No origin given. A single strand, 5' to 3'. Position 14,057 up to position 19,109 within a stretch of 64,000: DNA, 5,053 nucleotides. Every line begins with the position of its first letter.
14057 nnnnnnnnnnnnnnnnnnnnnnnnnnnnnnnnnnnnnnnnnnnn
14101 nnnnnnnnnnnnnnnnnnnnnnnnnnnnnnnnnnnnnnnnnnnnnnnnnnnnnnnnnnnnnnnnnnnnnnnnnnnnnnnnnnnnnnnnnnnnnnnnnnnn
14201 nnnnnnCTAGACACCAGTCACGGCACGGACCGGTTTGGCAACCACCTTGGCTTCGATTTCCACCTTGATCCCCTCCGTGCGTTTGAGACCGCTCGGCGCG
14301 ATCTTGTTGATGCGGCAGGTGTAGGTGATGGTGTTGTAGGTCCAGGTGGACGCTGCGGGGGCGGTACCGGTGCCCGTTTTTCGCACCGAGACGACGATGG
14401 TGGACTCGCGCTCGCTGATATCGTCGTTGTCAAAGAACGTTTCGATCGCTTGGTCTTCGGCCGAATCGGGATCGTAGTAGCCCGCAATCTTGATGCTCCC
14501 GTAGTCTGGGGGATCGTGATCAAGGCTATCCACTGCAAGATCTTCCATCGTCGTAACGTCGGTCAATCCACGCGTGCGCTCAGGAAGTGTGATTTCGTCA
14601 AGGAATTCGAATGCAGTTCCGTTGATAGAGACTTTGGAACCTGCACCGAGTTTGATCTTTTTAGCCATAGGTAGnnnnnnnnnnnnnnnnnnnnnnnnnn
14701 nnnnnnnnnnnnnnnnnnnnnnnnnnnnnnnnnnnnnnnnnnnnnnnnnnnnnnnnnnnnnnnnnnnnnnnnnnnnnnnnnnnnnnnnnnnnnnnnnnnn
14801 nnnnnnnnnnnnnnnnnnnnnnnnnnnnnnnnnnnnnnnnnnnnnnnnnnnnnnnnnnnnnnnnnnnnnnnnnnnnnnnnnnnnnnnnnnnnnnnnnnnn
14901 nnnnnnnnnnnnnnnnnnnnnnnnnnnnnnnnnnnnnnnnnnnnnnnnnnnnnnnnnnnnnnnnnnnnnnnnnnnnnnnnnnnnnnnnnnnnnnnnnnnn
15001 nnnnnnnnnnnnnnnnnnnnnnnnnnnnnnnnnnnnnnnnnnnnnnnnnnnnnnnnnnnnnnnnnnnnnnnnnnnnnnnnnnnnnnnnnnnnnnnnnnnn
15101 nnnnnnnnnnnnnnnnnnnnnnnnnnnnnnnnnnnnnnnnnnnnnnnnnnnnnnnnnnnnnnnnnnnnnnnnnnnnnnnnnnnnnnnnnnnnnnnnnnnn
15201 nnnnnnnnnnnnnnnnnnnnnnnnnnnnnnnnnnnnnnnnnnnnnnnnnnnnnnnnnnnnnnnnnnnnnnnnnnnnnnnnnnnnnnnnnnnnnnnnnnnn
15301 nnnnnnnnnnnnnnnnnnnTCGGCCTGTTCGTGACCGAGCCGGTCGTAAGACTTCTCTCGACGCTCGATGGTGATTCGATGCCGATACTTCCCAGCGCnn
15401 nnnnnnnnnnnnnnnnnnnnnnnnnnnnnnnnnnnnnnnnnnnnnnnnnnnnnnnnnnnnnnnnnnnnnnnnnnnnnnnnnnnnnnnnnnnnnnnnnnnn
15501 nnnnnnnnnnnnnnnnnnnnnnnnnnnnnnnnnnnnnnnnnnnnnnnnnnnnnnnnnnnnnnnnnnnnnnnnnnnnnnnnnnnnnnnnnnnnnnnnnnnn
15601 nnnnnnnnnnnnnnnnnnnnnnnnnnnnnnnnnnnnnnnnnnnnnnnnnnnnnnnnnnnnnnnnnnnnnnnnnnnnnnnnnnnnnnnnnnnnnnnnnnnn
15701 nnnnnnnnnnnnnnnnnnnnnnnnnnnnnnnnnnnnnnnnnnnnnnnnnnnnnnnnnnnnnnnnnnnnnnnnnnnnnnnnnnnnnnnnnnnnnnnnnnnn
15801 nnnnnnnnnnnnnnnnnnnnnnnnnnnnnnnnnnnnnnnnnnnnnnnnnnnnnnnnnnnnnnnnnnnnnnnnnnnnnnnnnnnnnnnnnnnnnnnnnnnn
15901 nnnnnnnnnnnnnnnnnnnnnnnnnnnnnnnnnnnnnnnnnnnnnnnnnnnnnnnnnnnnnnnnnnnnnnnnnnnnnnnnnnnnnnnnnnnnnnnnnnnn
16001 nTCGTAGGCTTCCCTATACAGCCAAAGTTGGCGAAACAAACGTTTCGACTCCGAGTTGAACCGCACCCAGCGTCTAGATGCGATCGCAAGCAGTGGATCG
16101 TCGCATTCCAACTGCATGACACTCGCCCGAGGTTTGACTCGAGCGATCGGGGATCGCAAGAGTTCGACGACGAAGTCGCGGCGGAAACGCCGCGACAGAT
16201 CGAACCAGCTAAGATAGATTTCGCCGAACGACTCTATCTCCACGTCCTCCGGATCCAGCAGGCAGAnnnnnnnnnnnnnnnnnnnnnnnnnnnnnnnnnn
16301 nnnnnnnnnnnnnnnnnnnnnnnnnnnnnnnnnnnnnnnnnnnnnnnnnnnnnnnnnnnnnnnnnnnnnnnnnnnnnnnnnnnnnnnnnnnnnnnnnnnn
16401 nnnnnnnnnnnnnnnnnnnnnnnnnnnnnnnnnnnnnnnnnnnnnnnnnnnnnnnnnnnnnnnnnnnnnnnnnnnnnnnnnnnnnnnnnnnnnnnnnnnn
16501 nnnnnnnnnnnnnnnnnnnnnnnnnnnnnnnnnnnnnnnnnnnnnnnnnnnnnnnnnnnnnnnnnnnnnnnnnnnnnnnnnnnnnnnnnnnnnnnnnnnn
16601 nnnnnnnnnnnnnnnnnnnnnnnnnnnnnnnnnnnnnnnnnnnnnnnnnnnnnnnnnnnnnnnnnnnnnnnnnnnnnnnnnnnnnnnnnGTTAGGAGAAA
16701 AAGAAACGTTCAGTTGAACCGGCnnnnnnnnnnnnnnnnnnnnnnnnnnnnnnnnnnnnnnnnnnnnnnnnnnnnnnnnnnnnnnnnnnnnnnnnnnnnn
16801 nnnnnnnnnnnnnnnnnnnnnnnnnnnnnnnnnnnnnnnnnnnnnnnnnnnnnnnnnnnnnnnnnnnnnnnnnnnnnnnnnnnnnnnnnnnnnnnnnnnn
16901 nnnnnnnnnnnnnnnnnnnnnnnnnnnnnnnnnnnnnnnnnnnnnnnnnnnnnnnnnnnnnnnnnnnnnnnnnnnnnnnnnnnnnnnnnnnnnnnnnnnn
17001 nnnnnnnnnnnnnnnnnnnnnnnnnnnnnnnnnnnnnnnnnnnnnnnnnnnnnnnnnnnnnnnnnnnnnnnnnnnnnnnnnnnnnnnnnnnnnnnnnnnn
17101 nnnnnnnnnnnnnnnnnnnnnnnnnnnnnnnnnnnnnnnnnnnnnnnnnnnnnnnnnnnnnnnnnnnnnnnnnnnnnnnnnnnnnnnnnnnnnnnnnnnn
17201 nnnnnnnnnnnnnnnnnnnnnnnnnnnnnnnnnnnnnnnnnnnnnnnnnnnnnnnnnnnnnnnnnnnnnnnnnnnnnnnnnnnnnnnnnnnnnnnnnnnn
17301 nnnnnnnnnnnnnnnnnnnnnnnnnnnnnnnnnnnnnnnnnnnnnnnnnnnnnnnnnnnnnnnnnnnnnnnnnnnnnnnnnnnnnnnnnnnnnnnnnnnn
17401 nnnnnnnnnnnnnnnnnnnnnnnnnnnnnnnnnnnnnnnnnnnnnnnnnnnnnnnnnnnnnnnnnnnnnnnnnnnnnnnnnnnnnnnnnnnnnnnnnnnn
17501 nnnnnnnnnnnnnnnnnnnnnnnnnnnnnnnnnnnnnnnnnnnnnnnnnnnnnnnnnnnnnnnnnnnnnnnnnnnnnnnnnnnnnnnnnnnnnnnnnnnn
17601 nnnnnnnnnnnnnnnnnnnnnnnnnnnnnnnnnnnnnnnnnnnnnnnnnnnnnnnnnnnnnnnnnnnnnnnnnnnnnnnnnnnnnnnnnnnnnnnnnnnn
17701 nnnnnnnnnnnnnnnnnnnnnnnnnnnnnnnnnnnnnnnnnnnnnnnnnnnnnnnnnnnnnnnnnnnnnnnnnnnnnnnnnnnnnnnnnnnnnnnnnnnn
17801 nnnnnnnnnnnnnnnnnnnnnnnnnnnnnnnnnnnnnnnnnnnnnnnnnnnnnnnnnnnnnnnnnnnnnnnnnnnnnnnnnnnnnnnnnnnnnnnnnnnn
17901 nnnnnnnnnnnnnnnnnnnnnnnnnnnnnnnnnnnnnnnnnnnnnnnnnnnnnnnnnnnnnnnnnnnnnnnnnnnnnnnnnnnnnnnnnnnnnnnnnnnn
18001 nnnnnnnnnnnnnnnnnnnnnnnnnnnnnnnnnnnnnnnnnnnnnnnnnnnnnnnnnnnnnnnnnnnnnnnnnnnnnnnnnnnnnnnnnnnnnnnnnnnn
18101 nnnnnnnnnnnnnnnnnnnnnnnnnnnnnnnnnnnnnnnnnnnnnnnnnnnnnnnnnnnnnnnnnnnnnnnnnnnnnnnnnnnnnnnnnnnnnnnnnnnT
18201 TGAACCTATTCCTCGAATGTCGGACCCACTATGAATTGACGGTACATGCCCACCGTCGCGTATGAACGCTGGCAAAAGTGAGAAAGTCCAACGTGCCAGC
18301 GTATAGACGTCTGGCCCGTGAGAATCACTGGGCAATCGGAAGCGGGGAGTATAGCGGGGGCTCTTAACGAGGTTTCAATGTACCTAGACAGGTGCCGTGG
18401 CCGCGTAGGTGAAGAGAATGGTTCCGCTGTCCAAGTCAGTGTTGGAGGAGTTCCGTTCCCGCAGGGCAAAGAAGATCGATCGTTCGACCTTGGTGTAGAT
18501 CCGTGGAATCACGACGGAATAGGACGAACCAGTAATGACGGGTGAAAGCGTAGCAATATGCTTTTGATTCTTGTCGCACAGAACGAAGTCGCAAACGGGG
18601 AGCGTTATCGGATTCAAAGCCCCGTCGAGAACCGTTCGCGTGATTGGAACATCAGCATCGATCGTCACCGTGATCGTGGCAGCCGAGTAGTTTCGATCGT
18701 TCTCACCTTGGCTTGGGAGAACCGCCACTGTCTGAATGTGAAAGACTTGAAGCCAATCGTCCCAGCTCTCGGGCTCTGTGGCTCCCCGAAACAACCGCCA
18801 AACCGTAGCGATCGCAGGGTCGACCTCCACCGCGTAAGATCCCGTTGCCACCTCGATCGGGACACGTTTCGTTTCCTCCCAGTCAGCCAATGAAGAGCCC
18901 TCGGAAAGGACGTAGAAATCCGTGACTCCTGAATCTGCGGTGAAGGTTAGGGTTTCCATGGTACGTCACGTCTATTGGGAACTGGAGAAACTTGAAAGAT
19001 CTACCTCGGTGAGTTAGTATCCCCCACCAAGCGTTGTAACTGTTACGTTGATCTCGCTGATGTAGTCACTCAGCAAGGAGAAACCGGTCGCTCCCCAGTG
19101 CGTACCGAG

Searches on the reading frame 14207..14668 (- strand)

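Call 14: search_protein_families(library=pfam, proteins=[window:14207-14668:-], max_evalue=0.01)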
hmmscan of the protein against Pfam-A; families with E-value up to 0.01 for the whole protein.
window:14207-14668:- (153 aa): 0 families

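Call 95: search_protein_families(library=phrogs, proteins=[window:14207-14668:-], max_evalue=0.001)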
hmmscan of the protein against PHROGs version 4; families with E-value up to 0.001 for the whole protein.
window:14207-14668:- (153 aa): 1 family
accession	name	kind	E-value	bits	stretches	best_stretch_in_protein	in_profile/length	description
phrog_158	-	tail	0.00043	20.8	1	5-149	16-159/376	major tail protein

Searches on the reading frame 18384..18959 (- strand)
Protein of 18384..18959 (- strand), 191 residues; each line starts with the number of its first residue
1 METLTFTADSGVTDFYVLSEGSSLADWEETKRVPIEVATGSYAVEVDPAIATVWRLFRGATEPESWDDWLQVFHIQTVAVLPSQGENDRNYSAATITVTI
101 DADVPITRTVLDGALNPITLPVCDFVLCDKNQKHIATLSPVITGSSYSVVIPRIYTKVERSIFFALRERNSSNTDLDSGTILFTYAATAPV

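Call 3: search_protein_families(library=pfam, proteins=[window:18384-18959:-], max_evalue=1)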
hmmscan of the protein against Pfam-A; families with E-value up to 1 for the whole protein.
window:18384-18959:- (191 aa): 0 families

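Call 4: search_protein_families(library=phrogs, proteins=[window:18384-18959:-], max_evalue=0.1)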
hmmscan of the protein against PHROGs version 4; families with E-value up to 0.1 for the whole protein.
window:18384-18959:- (191 aa): 0 families

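Call 57: search_protein_families(library=ncbifam, proteins=[window:18384-18959:-], max_evalue=0.01)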
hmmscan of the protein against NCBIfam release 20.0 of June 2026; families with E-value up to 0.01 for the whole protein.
window:18384-18959:- (191 aa): 0 families

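Call 61: find_homologous_proteins(query=window:18384-18959:-, max_evalue=0.001)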
Query window:18384-18959:- (191 aa): 5 proteins with E <= 0.001 among 196 candidates.
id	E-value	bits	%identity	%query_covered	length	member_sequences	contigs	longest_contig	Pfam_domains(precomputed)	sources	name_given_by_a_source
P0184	1.2e-120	418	100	100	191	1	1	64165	-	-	-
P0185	4.7e-78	279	65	100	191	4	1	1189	-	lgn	-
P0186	9.8e-77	275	65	100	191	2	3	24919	-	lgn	-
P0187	6.5e-71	256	64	99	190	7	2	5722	-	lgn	-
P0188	4.1e-66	241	59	99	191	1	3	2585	-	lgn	-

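Call 62: find_encoding_contigs(protein=P0186, flank=9000, max_places=3)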
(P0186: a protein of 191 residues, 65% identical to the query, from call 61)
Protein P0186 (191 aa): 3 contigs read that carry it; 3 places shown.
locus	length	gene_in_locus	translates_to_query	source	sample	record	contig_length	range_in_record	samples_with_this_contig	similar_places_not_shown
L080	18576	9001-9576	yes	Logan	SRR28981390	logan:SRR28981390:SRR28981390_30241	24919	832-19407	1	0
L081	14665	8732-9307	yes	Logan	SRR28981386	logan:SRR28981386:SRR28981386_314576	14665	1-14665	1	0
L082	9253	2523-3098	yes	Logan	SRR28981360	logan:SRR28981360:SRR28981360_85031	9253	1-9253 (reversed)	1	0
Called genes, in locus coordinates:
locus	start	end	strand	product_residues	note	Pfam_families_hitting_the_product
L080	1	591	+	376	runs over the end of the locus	PF13365:Trypsin_2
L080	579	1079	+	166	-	PF10520:Lipid_desat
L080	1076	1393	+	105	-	-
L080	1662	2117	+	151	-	PF05119:Terminase_4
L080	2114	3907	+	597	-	PF03354:TerL_ATPase, PF20441:TerL_nuclease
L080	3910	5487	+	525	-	PF04860:Phage_portal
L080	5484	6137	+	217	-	PF04586:Peptidase_S78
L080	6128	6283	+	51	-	-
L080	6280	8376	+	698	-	PF18454:Mtd_N (weak), PF24681:Kelch_KLHDC2_KLHL20_DRC7 (weak), PF24981:Beta-prop_ATRN-LZTR1, PF01344:Kelch_1 (faint), PF24681:Kelch_KLHDC2_KLHL20_DRC7, PF13415:Beta-prop_FBX42, PF24681:Kelch_KLHDC2_KLHL20_DRC7, PF25210:Kelch_FKB95 (weak)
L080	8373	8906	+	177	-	-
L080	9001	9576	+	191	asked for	-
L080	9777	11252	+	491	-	PF05065:Phage_capsid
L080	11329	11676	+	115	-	-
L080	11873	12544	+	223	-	PF05135:Phage_connect_1 (faint), PF24163:HCP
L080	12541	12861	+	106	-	PF05521:Phage_HCP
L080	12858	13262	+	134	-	PF11367:Tail_completion_gp17 (weak)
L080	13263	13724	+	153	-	-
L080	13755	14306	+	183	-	-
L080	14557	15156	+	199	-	PF04883:HK97-gp10_like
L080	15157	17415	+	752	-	-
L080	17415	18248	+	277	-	-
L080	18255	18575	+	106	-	-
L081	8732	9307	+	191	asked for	-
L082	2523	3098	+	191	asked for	-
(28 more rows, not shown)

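Call 63: find_encoding_contigs(protein=P0187, flank=6000, max_places=2)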
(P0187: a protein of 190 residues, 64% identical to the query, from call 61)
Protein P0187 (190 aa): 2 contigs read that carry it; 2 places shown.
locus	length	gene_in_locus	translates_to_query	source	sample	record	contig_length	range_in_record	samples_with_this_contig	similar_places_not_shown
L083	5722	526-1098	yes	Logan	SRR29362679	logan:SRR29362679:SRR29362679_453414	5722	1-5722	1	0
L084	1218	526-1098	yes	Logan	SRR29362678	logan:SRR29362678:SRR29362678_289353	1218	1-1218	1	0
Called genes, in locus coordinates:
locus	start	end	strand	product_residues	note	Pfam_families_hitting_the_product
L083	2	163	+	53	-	?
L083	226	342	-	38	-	-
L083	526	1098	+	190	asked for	-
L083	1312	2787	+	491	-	PF05065:Phage_capsid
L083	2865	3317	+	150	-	-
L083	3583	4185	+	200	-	PF24163:HCP, PF05135:Phage_connect_1 (faint)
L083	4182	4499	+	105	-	PF05521:Phage_HCP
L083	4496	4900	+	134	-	PF11367:Tail_completion_gp17 (weak)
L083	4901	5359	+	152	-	-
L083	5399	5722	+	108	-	?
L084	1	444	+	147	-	?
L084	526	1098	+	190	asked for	-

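Call 87: predict_structure(alignment_id=A3)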
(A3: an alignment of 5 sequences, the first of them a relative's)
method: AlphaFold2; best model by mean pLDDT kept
length: 191 residues; sequences in the alignment: 5
mean_pLDDT: 77.8   pTM: 0.50
mean pLDDT of the five models: 77.8, 75.4, 72.4, 71.8, 69.0
residues with pLDDT >= 90: 27; 70-90: 130; 50-70: 18; < 50: 16
segments of 3 or more residues with pLDDT < 50: 77-88, 188-191
pLDDT, mean of each block of 10 residues (from residue 1): 83 89 87 91 84 83 84 54 38 65 83 80 85 83 89 81 84 78 61 37
secondary structure, 60 per line:
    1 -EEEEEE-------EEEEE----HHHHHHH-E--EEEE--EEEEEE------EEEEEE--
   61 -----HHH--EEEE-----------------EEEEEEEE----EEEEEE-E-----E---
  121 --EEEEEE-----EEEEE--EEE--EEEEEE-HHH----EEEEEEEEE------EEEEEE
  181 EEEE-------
elements in order: E2-7 E15-19 H24-30 E35-38 E41-46 E53-58 E71-74 E92-99 E104-109 E123-128 E134-138 E141-143 E146-151 E160-168 E175-184

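Call 89: fold_search(model_id=the predicted structure, library=pdb)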
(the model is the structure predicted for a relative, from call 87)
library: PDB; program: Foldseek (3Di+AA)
matches with E <= 10: 1997; with E <= 0.001: 26
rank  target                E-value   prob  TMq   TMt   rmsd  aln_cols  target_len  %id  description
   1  8yot_B                4.5e-05  1.00  0.30  0.17  15.5       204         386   13  Nanobody in complex with LILRB3 (released 2025-06-18)
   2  2gjj_A                6.9e-05  1.00  0.31  0.26  18.9       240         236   13  Crystal structure of a single chain antibody scA21 against Her2/ErbB2 (released 2006-10-01)
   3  3h3b_C                8.6e-05  1.00  0.31  0.27  18.8       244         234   11  Crystal structure of the single-chain Fv (scFv) fragment of an anti-ErbB2 antibody chA21 in complex with residues 1-19 (released 2010-04-28)
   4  3h3b_D                9.0e-05  1.00  0.32  0.27  18.9       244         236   10  Crystal structure of the single-chain Fv (scFv) fragment of an anti-ErbB2 antibody chA21 in complex with residues 1-19 (released 2010-04-28)
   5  7jg2_E                1.0e-04  1.00  0.31  0.13  16.1       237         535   10  Secretory Immunoglobin A (SIgA) (released 2020-11-11)
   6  6aed                  1.3e-04  1.00  0.27  0.15  16.0       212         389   12  Crystal Structure of the four Ig-like domain of LILRB2(LIR2/ILT4/CD85d) (released 2019-07-31)
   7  8yk4_A                1.6e-04  1.00  0.32  0.27  18.7       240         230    8  Structure of SARS-CoV-2 RBD and antibody NT-108 (released 2025-03-12)
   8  4lla_A                1.8e-04  1.00  0.30  0.29  15.9       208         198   12  Crystal structure of D3D4 domain of the LILRB2 molecule (released 2013-09-11)
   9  9zq9_I                1.8e-04  1.00  0.31  0.27  19.1       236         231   10  Nucleosome with an SSB at SHL -2.8 in complex with the WGR domain of human PARP2, Class 1 (released 2026-03-25)
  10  5f3j_D                2.0e-04  0.99  0.30  0.26  20.1       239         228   11  Crystal structure of DBP in complex with inhibitory monoclonal antibody 2D10 (released 2016-05-18)
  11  9zqa_I                2.1e-04  1.00  0.33  0.29  21.0       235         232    9  Nucleosome with an SSB at SHL -2.8 in complex with the WGR domain of human PARP2, Class 2 (released 2026-03-25)
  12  9zqa_J                2.1e-04  0.99  0.31  0.26  20.9       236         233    9  Nucleosome with an SSB at SHL -2.8 in complex with the WGR domain of human PARP2, Class 2 (released 2026-03-25)
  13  8tni_J                2.4e-04  1.00  0.32  0.27  20.3       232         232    9  Cryo-EM structure of HIV-1 Env BG505 DS-SOSIP in complex with broadly neutralizing bi-specific antibody CAP256L-R27 ta (released 2024-05-08)
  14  6ue7_C                3.5e-04  0.99  0.30  0.13  18.1       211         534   10  Structure of dimeric sIgA complex (released 2020-02-19)
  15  6fwx_A                3.7e-04  1.00  0.28  0.28  19.6       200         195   14  Chimeric titin Z1Z2-Z1Z2 tandem (Z1212) functionalized with a GRGDS exogenous peptide from fibronectin (released 2019-03-27)
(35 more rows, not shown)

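Call 95: search_protein_families(library=phrogs, proteins=[L080:6280-8376:+, L080:8373-8906:+], max_evalue=0.001)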
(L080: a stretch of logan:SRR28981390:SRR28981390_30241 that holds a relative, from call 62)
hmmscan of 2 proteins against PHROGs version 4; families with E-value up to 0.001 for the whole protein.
L080:6280-8376:+ (698 aa): 6 families
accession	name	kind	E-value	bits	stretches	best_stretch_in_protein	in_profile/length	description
phrog_31660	-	tail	1.9e-11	45.1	1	8-55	9-56/182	tail fiber protein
phrog_697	-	head and packaging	1e-09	37.3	1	7-72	3-66/2079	structural protein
phrog_19976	-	tail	3.2e-09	37.6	1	5-76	6-81/256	tail assembly protein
phrog_38417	-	other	1.7e-08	35.1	1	9-54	4-49/312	hyaluronidase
phrog_27786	-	tail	2.4e-08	33.9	1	11-93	9-95/729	tail spike protein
phrog_24754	-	tail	1.2e-07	32.8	1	7-54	5-52/202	tail fiber protein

L080:8373-8906:+ (177 aa): 0 families
